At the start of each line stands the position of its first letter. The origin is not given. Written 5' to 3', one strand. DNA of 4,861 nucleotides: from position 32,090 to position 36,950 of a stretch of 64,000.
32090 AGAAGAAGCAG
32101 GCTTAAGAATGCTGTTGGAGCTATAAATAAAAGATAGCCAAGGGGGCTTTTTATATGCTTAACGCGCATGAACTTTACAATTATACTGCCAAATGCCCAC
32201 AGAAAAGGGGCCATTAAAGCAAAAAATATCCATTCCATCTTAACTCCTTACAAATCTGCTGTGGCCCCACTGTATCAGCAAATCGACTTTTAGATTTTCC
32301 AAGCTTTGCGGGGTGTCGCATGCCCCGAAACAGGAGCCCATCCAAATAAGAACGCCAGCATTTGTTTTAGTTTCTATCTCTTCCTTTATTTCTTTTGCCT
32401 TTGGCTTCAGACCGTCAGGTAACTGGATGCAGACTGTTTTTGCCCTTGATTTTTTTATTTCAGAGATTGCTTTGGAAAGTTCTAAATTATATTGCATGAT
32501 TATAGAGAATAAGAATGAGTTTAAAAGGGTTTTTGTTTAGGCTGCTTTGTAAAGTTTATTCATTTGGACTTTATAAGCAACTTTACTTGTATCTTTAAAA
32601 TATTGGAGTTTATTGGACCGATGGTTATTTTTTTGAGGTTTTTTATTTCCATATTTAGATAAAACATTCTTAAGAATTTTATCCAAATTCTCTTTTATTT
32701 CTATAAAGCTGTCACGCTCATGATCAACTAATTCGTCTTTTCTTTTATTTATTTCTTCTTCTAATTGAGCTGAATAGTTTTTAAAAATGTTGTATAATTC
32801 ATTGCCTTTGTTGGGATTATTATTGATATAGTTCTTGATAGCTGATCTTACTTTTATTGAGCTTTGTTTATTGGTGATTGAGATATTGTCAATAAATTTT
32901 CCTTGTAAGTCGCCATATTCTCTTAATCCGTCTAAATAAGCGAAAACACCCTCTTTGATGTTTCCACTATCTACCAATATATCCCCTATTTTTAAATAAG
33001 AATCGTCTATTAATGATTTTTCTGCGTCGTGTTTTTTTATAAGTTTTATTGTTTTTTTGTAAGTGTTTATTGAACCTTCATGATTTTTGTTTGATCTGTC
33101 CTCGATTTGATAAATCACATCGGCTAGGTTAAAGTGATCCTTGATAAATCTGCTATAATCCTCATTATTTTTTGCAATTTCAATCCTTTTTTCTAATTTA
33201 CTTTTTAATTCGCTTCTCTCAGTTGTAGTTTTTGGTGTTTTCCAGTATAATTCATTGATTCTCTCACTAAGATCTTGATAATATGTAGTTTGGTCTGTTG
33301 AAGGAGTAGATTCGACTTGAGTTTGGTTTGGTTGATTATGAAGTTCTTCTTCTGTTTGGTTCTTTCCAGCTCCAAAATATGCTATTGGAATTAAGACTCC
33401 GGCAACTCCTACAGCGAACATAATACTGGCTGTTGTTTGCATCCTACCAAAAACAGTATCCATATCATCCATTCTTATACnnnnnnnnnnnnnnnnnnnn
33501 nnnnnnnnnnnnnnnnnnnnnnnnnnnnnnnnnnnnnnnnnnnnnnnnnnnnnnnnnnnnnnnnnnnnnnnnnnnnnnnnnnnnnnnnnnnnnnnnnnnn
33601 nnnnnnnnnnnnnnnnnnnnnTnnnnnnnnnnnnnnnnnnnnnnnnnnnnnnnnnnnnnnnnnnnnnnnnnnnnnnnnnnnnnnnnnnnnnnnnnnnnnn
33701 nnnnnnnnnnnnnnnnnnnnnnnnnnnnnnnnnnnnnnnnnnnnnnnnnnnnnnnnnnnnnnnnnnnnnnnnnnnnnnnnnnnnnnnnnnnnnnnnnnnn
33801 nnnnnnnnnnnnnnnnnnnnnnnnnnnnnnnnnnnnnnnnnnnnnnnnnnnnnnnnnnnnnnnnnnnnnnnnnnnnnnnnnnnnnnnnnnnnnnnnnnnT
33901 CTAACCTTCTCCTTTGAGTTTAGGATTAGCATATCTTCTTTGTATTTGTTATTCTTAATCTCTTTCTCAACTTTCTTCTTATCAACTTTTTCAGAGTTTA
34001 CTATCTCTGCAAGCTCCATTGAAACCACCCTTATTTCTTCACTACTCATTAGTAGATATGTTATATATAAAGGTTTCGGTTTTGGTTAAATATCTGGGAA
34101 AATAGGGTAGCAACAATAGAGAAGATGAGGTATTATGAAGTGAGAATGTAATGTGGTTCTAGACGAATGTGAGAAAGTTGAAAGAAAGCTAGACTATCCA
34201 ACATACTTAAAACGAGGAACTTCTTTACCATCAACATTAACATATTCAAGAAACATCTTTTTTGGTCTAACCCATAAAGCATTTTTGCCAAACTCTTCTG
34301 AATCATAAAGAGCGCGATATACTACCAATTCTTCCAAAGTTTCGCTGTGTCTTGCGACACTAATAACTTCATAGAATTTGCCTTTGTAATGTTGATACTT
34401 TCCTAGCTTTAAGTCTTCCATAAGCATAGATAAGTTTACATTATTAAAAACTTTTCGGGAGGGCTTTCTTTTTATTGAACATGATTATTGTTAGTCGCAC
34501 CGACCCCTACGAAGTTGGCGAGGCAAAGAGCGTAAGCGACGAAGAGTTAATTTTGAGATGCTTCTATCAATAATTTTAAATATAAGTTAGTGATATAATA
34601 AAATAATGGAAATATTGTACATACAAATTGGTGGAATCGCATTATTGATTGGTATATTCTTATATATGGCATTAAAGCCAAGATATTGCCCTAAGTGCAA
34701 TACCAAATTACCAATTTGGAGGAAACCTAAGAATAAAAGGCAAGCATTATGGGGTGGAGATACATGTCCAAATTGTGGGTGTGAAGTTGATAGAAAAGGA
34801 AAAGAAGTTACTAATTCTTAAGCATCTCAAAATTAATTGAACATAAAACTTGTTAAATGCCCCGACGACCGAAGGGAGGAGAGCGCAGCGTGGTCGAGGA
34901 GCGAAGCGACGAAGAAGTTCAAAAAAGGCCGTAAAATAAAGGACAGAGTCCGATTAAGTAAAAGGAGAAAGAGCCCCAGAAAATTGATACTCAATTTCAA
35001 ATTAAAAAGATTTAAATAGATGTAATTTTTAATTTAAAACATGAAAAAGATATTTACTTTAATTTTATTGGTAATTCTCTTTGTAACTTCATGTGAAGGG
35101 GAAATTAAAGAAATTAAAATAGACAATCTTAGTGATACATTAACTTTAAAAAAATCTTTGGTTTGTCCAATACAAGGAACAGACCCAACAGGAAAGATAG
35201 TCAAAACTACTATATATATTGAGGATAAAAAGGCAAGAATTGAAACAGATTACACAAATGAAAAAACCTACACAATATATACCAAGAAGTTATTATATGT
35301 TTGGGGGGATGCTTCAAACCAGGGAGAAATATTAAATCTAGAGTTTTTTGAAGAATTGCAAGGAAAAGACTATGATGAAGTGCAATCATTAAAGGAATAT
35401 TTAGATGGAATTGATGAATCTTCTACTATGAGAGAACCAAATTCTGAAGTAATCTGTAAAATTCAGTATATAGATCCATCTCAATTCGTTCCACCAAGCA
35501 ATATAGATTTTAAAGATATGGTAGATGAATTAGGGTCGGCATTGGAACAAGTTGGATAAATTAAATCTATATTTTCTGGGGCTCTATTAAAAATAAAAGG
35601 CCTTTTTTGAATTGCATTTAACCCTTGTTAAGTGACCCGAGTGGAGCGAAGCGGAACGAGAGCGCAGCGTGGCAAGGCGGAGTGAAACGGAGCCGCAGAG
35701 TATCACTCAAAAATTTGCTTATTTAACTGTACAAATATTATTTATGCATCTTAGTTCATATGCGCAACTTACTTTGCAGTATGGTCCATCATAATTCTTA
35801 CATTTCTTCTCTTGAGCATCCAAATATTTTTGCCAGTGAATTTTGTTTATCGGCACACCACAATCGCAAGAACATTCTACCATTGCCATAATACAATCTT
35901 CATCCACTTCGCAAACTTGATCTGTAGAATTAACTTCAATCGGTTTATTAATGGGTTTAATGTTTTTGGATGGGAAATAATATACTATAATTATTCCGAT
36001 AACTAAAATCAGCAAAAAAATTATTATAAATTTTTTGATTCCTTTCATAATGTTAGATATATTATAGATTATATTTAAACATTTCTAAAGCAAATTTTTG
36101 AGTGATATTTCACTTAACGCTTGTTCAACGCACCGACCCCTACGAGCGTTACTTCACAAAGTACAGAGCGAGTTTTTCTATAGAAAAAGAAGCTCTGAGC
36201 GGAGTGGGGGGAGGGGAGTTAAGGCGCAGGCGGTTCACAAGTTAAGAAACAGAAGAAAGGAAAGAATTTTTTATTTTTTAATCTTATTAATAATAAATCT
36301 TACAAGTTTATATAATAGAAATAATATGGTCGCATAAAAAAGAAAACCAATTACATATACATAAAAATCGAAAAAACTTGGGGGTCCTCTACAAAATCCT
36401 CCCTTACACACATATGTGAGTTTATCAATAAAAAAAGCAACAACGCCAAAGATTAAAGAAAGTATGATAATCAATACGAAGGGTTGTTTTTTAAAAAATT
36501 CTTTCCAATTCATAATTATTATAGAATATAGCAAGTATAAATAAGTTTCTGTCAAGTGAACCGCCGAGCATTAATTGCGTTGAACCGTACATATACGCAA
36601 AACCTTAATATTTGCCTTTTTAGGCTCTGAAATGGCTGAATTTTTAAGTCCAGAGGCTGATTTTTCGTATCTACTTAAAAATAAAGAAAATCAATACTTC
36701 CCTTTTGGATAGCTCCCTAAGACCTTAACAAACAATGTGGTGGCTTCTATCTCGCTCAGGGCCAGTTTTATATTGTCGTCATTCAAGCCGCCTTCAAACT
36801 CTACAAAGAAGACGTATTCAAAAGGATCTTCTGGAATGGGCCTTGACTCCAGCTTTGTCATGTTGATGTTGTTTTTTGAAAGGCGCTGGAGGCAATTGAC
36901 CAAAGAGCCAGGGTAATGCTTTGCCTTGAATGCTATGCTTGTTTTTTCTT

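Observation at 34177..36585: Integron-like array of five small-gene cassettes, each bracketed by its own inverted repeat and joined by directly repeated core sites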

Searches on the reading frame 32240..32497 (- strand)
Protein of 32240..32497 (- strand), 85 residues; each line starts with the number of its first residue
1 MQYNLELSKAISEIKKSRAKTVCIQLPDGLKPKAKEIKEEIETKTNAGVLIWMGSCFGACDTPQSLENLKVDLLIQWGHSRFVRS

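Call 81: search_protein_families(library=pfam, proteins=[window:32240-32497:-], max_evalue=0.001)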
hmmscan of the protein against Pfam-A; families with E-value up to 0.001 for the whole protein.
window:32240-32497:- (85 aa): 1 family
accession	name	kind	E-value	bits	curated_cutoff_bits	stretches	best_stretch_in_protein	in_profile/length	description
PF01866.22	Diphthamide_syn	-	2.5e-11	44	33.2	1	26-83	1-58/302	Putative diphthamide synthesis protein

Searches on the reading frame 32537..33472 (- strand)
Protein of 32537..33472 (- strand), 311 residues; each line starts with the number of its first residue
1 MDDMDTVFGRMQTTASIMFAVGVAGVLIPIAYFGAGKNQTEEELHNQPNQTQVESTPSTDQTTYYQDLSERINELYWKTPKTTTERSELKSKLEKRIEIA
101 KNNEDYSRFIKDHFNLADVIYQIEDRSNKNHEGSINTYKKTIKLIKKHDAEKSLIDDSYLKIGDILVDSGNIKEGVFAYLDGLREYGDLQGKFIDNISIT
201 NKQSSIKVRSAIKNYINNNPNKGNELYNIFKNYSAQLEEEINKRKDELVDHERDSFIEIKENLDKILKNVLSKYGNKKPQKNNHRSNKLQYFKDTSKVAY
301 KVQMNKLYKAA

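Call 16: search_protein_families(library=pfam, proteins=[window:32537-33472:-], max_evalue=0.01)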
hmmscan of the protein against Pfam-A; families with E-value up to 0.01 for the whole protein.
window:32537-33472:- (311 aa): 1 family
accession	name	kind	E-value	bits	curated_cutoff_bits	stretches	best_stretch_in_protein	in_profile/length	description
PF13184.12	KH_5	-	0.0022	18.5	27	0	87-120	31-65/69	NusA-like KH domain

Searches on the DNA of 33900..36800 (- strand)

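Call 5: search_rna_families(source=window, start=33900, end=36800, threshold=evalue, max_evalue=10, show_alignments=5)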
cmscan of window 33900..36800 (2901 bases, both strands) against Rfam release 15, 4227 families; matches with E-value up to 10: 3.
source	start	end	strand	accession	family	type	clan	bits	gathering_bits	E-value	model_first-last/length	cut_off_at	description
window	35404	35480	+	RF00266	snoZ17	Gene; snRNA; snoRNA; CD-box;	CL00053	20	44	2.6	1-71/71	no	Small nucleolar RNA Z17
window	35406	35479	+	RF00217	SNORD20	Gene; snRNA; snoRNA; CD-box;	-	19.6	43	6.3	1-80/80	no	Small nucleolar RNA SNORD20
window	35761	35883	-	RF02504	Atu_L1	Gene; sRNA;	-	14.3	60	3.9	1-174/174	no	Rhizobiales sRNA Atu_L1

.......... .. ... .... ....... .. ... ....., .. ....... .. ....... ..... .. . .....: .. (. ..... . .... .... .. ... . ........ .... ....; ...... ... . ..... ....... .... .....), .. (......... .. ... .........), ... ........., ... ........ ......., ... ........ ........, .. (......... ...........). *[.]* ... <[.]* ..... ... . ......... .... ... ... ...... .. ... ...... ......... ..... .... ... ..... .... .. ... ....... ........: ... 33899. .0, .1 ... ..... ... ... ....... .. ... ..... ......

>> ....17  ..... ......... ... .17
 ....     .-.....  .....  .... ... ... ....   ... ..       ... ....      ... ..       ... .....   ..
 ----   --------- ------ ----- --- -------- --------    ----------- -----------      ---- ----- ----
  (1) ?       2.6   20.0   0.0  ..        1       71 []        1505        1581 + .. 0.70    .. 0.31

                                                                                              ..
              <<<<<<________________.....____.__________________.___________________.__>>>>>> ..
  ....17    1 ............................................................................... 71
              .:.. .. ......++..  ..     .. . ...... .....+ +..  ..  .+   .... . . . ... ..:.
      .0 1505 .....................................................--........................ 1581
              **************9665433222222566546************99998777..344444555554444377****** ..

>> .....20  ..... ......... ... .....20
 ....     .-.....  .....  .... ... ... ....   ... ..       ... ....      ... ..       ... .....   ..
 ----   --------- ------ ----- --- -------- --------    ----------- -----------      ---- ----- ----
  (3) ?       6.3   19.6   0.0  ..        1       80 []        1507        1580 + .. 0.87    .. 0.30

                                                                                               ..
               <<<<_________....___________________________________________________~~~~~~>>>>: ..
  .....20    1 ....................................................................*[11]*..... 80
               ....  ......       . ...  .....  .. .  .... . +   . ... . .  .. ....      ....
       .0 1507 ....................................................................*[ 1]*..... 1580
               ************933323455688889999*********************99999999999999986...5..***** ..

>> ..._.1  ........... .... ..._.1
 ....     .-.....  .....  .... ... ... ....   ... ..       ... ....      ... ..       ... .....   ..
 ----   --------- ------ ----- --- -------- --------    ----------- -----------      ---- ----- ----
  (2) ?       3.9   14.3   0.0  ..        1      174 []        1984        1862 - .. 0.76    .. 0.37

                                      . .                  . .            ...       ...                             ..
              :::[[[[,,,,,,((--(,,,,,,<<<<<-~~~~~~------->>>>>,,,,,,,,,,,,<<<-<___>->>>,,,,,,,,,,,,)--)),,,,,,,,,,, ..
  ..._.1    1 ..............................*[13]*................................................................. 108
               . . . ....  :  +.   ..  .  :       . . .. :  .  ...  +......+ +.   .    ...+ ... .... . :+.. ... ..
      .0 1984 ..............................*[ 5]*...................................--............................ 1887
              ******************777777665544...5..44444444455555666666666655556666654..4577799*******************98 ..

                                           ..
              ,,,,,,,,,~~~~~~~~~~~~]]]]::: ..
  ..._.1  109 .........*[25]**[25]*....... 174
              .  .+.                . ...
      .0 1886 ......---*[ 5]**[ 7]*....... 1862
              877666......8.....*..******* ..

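Call 68: build_rna_model(alignment_id=A5)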
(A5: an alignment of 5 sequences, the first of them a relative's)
Model R1 built from alignment A5 (5 sequences, 103 columns); structure: RNAalifold consensus.
model positions 99; base pairs 31; branch points 1; effective number of sequences 1.38; information 0.589 bits per position. Calibrated on 0.2 Mb of random sequence (short: E-values are rough).
structure used (alignment columns):
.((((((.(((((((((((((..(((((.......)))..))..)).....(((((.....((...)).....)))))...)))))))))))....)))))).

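Call 69: search_with_rna_model(model_id=R1, sources=[window, L004, L010, L089, L012, L013, L014, L015, L016, L017, L018, L019, L020], max_evalue=10)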
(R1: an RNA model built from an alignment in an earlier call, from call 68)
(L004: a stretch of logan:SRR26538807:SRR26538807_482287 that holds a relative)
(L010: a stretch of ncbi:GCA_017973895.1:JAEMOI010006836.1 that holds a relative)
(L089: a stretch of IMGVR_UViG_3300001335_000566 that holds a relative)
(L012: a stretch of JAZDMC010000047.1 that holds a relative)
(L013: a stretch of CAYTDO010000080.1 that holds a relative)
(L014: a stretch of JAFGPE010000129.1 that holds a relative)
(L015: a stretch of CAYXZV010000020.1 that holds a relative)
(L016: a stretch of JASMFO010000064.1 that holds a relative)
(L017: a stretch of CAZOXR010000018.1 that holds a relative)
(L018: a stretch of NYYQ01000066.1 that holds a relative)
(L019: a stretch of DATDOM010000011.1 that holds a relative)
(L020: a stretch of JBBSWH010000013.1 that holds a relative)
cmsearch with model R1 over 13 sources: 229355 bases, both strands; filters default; matches with E-value up to 10: 9.
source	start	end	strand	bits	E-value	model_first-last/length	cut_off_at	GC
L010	829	928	+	109.3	7.1e-27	1-99/99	no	0.44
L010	1553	1651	+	107.4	2.4e-26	1-99/99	no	0.41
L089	1214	1313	-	100.1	2.4e-24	1-99/99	no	0.44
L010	173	273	+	93.6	1.5e-22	1-99/99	no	0.5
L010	3890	3987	+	91.3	6.4e-22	1-99/99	no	0.59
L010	5004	5198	+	44.5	5e-09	1-99/99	no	0.36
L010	2020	2215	+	43.8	7.9e-09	1-99/99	no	0.36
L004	2846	2966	-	26.7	0.00042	1-99/99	no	0.4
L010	6291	6384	+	18.7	0.065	1-99/99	no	0.54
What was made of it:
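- L004's neighbouring junction is a classical attC on the minus strand (model R1: 26.7 bits, E 4e-4; call 69).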

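Call 70: search_with_rna_model(model_id=R1, source=window, start=33900, end=36800, filters=off, max_evalue=10, show_alignments=3)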
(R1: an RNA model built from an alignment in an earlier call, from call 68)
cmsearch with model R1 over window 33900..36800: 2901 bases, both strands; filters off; matches with E-value up to 10: 14.
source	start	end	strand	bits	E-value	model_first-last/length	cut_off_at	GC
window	36012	36038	+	7.7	0.88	1-99/99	no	0.11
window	35270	35298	-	7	1.4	1-99/99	no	0.21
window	36045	36067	-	6.5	2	1-99/99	no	0.17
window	35779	35863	+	6.1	2.6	1-99/99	no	0.35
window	34358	34446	+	5.3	4.1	1-99/99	no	0.28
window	35586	35612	-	5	5.1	1-99/99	no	0.19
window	35963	36009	+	4.9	5.5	1-99/99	no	0.21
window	34265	34322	+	4.6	6.5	1-99/99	no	0.38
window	34593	34620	+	4.6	6.5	1-99/99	no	0.14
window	36530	36616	-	4.6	6.7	1-99/99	no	0.38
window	36163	36198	+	4.3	8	1-99/99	no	0.36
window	35039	35094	+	4.2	8.4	1-99/99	no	0.21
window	36074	36129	-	4.1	9.1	1-99/99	no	0.27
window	35616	35633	+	4.1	9.2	1-99/99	no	0.28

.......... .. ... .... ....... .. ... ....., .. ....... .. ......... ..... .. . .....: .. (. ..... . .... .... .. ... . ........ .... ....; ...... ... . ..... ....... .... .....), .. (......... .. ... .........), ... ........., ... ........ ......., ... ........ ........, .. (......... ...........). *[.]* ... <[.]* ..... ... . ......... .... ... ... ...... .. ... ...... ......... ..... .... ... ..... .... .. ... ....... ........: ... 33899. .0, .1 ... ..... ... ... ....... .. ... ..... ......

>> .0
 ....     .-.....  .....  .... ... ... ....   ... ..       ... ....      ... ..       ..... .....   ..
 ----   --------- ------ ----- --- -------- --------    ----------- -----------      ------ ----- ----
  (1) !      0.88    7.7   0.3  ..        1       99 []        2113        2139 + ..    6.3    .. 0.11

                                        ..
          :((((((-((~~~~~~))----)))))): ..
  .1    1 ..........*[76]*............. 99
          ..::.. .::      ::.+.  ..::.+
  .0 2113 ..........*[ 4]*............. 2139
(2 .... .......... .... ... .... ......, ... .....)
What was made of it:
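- It gives no hit in the 64-kb window, and at most 7.7 bits (E 0.9) in 33900-36800 with filters off (calls 69, 70).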

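Call 76: search_with_rna_model(model_id=R1, sources=[L100, L101, L102, L103, L008, L009, L011], max_evalue=10)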
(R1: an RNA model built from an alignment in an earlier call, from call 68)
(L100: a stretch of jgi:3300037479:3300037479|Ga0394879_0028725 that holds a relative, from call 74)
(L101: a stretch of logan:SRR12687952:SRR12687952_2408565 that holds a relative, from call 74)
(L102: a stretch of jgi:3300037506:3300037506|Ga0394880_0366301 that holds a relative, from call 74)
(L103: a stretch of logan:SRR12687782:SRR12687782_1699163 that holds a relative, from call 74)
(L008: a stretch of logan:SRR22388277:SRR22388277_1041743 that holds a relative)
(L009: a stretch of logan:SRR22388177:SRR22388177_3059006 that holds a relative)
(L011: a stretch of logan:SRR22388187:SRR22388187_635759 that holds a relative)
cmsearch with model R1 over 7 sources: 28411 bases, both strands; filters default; matches with E-value up to 10: 0.
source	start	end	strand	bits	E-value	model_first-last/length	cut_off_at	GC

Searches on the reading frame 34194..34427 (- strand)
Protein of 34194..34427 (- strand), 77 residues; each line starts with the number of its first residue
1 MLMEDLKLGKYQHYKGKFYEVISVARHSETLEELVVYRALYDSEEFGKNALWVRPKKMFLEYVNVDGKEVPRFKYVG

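Call 16: search_protein_families(library=pfam, proteins=[window:34194-34427:-], max_evalue=0.01)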
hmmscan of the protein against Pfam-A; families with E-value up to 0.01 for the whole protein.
window:34194-34427:- (77 aa): 1 family
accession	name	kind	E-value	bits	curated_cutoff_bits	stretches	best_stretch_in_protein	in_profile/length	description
PF07866.17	DUF1653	-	2.1e-28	98.9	23.5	1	9-74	1-61/62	Protein of unknown function (DUF1653)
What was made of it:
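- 34177..34479 (-): Cassette 0, the terminal cassette. Order on the minus strand: start TTCAAT, 9-nt IR 34471-34463 / 34189-34181, DUF1653 gene 34427-34194, terminal R''-like TTTCAAC 34183-34177. It has no E module and no following GTT box. Pfam DUF1653, E 2e-28 (call 16).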

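Call 55: find_encoding_contigs(protein=window:34194-34427:-, flank=5000, max_places=10)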
Protein window:34194-34427:- (77 aa): no gene with exactly this product is on record in the collection.

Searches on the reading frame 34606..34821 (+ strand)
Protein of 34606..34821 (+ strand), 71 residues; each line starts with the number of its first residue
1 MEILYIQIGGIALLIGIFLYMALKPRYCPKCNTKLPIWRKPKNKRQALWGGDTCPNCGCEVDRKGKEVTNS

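Call 16: search_protein_families(library=pfam, proteins=[window:34606-34821:+], max_evalue=0.01)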
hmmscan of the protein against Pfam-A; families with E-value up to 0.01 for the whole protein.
window:34606-34821:+ (71 aa): 2 families
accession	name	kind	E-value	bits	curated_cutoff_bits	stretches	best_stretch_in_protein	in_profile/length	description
PF12773.13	DZR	-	0.00012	22.6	27.3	1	24-64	11-37/45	Double zinc ribbon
PF13240.11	Zn_Ribbon_1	-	0.0047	17.1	25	0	27-36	1-10/23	zinc-ribbon domain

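Call 73: find_homologous_proteins(query=window:34606-34821:+, max_evalue=0.01)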
Query window:34606-34821:+ (71 aa): 2 proteins with E <= 0.01 among 2 candidates.
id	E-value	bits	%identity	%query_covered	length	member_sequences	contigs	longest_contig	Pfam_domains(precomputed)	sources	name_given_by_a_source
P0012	5.5e-44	165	100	100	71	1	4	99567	-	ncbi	-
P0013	8.5e-16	75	56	80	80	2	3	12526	-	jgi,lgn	jgi:predicted RNA-binding Zn-ribbon protein involved in translation (DUF1610 family)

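Call 74: find_encoding_contigs(protein=P0013, flank=6000, max_places=4)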
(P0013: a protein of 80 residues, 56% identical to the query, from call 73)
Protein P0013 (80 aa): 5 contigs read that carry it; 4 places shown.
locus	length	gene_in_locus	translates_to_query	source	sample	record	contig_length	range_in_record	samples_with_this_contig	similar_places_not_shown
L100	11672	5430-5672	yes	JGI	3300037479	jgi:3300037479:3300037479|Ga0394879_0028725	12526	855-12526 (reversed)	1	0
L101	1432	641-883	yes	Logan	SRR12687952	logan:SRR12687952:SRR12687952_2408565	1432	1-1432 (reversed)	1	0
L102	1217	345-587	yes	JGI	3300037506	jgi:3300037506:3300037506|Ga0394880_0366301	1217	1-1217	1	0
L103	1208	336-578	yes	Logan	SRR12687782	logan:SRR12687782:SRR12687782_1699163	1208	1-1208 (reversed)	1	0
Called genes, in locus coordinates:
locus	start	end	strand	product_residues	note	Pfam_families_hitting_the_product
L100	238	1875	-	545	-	PF24758:LRR_At5g56370 (faint), PF12799:LRR_4 (faint), PF00560:LRR_1 (faint), PF13516:LRR_6 (faint)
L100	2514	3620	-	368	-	PF00988:CPSase_sm_chain, PF00117:GATase, PF07722:Peptidase_C26 (faint)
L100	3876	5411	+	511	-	PF01408:GFO_IDH_MocA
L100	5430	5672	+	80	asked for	-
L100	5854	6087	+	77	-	-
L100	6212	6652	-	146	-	-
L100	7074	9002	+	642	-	PF02652:Lactate_perm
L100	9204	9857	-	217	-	-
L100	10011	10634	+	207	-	PF00578:AhpC-TSA, PF08534:Redoxin, PF13098:Thioredoxin_2 (weak), PF13905:Thioredoxin_8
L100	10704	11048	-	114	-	-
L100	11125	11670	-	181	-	PF00588:SpoU_methylase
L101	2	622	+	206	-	?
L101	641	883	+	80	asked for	-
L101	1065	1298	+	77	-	-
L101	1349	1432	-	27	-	?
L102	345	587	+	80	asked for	-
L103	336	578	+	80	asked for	-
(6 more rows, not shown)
